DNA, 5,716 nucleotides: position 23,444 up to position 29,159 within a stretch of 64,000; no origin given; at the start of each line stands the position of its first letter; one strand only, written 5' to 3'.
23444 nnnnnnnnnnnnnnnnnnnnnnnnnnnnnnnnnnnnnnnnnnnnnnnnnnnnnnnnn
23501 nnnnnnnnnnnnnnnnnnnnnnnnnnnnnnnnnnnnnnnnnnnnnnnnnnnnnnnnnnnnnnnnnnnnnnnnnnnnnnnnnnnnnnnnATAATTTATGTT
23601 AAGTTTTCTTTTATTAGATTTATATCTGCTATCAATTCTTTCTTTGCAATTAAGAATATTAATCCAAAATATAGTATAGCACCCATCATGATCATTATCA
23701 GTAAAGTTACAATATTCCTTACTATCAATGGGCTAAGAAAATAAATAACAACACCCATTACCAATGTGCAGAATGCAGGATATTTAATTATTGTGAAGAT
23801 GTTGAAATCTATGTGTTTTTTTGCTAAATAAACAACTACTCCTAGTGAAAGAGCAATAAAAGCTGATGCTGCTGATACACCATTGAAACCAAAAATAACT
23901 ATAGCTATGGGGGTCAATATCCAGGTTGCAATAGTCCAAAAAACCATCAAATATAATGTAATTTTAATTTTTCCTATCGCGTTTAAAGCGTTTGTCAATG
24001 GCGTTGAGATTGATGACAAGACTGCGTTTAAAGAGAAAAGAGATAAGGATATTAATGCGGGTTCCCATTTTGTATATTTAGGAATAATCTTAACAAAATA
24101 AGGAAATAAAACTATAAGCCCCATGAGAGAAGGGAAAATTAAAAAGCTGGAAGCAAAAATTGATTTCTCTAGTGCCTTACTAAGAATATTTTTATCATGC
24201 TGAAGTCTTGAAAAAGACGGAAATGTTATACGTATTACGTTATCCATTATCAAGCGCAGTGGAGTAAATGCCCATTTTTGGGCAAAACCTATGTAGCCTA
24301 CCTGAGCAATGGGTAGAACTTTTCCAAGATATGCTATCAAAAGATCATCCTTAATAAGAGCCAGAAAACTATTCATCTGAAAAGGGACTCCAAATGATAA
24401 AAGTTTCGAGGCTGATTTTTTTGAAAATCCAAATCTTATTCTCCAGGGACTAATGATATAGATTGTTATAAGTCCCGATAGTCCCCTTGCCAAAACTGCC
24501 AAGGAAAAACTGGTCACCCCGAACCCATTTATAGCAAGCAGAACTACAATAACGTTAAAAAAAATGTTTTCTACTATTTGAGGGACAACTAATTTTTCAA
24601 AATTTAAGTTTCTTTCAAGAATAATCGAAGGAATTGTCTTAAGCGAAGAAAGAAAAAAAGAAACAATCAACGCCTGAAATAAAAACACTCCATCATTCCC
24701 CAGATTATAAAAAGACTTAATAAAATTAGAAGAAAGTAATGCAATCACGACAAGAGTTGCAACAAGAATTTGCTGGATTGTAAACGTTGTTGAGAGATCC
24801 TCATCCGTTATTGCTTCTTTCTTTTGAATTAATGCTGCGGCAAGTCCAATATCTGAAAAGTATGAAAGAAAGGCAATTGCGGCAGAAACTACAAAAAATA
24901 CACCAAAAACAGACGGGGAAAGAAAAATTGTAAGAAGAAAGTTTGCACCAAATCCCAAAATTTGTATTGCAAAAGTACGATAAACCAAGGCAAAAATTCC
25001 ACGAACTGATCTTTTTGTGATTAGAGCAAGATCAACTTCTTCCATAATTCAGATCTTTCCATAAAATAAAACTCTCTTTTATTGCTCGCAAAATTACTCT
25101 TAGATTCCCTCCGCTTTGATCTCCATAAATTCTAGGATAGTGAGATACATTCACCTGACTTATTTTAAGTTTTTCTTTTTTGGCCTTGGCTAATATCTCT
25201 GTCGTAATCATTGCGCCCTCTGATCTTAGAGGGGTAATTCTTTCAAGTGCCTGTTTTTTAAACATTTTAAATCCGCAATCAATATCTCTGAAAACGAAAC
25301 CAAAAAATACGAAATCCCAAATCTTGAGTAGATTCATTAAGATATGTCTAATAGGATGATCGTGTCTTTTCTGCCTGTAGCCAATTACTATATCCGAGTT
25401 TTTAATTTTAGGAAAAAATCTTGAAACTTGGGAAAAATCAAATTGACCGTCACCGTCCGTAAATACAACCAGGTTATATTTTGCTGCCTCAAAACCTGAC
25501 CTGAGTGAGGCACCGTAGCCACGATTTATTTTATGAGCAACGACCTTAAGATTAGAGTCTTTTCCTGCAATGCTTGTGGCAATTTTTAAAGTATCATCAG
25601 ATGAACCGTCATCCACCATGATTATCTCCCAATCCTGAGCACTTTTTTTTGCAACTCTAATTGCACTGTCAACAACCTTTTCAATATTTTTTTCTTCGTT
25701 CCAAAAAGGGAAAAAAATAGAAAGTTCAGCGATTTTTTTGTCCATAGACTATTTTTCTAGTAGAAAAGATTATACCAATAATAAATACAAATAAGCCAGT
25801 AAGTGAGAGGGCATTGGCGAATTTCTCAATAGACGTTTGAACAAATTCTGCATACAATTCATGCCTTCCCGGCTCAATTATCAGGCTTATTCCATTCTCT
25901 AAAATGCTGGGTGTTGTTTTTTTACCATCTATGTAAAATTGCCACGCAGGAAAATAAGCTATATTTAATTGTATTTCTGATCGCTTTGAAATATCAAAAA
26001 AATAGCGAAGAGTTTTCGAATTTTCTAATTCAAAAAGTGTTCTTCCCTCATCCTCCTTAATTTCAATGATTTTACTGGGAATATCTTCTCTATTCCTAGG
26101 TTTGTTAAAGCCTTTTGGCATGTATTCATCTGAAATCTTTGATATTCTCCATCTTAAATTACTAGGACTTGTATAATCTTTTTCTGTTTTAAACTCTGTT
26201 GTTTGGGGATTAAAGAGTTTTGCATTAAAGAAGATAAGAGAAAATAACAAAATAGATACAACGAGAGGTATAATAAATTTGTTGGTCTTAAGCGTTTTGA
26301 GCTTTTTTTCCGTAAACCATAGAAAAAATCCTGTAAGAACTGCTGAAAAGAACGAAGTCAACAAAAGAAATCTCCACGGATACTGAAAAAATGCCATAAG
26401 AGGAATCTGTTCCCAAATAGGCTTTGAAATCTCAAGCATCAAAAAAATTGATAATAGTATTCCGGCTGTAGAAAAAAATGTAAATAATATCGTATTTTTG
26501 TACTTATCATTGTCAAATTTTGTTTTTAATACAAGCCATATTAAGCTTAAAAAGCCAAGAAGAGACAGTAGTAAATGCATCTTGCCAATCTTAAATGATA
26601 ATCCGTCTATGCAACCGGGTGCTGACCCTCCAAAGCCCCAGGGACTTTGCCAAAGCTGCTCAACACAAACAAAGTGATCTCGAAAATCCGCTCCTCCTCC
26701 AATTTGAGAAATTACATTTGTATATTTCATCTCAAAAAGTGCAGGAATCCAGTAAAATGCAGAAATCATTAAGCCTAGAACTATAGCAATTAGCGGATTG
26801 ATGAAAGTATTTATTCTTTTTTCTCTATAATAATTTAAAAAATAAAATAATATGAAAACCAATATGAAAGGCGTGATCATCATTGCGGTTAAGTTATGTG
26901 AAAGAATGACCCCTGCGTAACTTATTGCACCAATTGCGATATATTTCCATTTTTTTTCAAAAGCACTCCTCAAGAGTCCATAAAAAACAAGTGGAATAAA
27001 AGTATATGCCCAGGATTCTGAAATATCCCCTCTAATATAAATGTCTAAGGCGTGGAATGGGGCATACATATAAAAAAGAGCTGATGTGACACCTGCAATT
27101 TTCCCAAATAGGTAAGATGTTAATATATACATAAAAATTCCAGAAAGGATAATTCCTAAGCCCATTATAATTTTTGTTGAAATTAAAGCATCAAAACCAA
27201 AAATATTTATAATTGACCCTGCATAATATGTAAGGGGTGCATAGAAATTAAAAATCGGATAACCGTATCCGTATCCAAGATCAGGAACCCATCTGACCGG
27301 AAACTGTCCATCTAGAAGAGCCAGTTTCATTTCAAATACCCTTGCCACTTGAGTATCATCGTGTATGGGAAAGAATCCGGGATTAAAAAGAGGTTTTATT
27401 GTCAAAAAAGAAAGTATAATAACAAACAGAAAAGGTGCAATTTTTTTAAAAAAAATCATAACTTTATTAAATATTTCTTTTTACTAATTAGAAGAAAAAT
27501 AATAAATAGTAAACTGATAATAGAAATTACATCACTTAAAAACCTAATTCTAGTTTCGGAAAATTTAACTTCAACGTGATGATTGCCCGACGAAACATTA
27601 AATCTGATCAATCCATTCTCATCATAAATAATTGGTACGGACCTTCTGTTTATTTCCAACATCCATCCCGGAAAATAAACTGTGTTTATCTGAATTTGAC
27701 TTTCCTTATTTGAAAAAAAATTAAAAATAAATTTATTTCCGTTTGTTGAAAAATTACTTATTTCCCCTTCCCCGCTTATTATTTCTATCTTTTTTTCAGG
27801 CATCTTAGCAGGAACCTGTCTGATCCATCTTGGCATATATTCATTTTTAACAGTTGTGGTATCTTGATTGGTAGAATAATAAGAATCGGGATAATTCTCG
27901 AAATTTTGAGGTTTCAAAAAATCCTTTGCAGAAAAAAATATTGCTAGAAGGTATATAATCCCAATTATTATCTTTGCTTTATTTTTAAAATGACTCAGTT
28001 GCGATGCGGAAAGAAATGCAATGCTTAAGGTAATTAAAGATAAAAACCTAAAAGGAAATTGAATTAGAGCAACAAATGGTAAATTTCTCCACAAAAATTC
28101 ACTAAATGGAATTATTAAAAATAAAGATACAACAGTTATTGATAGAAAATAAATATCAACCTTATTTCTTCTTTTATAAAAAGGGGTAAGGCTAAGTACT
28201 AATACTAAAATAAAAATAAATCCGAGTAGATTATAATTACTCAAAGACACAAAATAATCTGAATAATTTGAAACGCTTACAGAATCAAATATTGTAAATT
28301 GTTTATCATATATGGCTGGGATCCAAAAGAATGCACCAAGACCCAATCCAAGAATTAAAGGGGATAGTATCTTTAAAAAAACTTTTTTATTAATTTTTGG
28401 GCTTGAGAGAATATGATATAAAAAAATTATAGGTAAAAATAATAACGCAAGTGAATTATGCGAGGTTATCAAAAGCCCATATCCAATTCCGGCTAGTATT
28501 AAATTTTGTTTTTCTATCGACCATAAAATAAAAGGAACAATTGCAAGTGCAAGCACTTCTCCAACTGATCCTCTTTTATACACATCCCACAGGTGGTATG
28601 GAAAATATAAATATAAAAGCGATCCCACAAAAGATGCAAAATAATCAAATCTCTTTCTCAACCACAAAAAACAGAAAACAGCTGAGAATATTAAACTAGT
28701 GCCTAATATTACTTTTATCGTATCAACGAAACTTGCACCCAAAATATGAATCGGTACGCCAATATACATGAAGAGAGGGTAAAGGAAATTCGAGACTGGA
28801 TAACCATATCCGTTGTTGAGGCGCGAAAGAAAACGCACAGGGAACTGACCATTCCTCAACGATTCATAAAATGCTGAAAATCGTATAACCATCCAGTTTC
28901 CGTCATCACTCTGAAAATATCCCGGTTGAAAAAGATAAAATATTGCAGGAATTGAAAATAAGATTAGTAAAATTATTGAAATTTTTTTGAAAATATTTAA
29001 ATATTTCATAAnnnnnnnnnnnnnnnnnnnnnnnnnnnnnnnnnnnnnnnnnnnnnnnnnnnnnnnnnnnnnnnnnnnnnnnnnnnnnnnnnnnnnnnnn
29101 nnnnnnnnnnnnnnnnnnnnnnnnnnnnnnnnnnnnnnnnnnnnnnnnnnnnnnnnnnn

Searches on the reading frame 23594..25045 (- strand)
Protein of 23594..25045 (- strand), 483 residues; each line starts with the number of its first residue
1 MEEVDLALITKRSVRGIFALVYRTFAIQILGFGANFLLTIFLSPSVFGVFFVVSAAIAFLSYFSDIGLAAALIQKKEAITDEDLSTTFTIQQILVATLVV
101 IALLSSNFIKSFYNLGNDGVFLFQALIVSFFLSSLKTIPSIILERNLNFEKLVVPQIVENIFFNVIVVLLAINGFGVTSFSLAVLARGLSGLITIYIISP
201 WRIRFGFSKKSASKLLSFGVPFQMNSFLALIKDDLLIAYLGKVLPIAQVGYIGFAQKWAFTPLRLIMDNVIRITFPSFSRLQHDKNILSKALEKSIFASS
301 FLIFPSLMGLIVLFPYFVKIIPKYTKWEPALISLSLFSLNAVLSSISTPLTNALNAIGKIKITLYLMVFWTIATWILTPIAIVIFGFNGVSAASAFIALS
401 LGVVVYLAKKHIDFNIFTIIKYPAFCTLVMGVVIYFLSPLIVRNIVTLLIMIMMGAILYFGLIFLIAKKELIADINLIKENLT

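Call 33: search_protein_families(library=pfam, proteins=[window:23594-25045:-], max_evalue=0.01)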
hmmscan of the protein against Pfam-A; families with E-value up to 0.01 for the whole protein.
window:23594-25045:- (483 aa): 2 families
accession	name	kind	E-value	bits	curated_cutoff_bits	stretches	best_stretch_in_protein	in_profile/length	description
PF13440.11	Polysacc_synt_3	-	9.6e-48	163.3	23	1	38-321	2-283/293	Polysaccharide biosynthesis protein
PF01943.22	Polysacc_synt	-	1.6e-19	70.8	28.2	1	14-282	2-274/274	Polysaccharide biosynthesis protein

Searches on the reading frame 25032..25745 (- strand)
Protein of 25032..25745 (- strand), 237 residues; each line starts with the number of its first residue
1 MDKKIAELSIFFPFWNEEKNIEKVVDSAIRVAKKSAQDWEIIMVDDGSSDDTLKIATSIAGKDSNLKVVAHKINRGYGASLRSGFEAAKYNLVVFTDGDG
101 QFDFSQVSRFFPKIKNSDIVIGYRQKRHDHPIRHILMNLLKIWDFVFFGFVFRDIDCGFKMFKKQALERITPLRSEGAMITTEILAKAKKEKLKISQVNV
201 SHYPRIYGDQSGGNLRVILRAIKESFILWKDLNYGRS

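Call 33: search_protein_families(library=pfam, proteins=[window:25032-25745:-], max_evalue=0.01)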
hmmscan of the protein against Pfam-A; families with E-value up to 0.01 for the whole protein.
window:25032-25745:- (237 aa): 3 families
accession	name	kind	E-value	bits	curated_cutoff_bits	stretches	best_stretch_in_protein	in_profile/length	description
PF00535.33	Glycos_transf_2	-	1.4e-26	93.8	23.3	1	9-133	1-124/168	Glycosyl transferase family 2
PF10111.15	Glyco_tranf_2_2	-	4e-07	30.2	27.3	1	10-100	2-92/276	Glycosyltransferase like family 2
PF13641.12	Glyco_tranf_2_3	-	4.8e-05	23.9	27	1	8-99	3-96/230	Glycosyltransferase like family 2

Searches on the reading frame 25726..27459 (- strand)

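Call 34: search_protein_families(library=pfam, proteins=[window:25726-27459:-], max_evalue=0.01)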
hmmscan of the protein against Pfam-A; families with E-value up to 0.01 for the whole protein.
window:25726-27459:- (577 aa): 2 families
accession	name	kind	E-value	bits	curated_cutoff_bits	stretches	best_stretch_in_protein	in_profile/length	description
PF10131.15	PTPS_related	-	7.5e-13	48.2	26.4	1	70-422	1-318/621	6-pyruvoyl-tetrahydropterin synthase related domain; membrane protein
PF09586.16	YfhO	-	2.8e-08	33.1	28.5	1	71-420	63-395/835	Bacterial membrane protein YfhO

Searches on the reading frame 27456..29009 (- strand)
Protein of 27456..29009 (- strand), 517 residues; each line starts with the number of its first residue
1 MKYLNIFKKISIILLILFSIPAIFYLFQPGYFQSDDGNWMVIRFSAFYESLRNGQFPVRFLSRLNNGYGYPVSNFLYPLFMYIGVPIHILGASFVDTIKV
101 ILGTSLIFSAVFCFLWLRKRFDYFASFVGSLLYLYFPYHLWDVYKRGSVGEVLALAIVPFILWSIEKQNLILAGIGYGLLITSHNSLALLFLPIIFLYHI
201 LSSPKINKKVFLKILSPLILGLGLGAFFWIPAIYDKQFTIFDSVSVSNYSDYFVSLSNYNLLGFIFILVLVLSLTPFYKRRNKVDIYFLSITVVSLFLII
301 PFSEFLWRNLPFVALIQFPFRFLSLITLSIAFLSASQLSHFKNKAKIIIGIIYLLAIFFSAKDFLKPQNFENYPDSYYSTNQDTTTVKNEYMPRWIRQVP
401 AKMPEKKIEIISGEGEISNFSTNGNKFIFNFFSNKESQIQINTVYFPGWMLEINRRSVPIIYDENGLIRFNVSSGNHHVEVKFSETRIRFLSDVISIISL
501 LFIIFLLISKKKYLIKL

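Call 34: search_protein_families(library=pfam, proteins=[window:27456-29009:-], max_evalue=0.01)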
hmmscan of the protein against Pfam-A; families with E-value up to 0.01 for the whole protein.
window:27456-29009:- (517 aa): 2 families
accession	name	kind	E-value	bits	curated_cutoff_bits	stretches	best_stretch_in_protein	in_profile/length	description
PF10131.15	PTPS_related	-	9.3e-11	41.3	26.4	1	78-361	6-303/621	6-pyruvoyl-tetrahydropterin synthase related domain; membrane protein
PF09586.16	YfhO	-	3.6e-05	22.8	28.5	1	419-484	758-824/835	Bacterial membrane protein YfhO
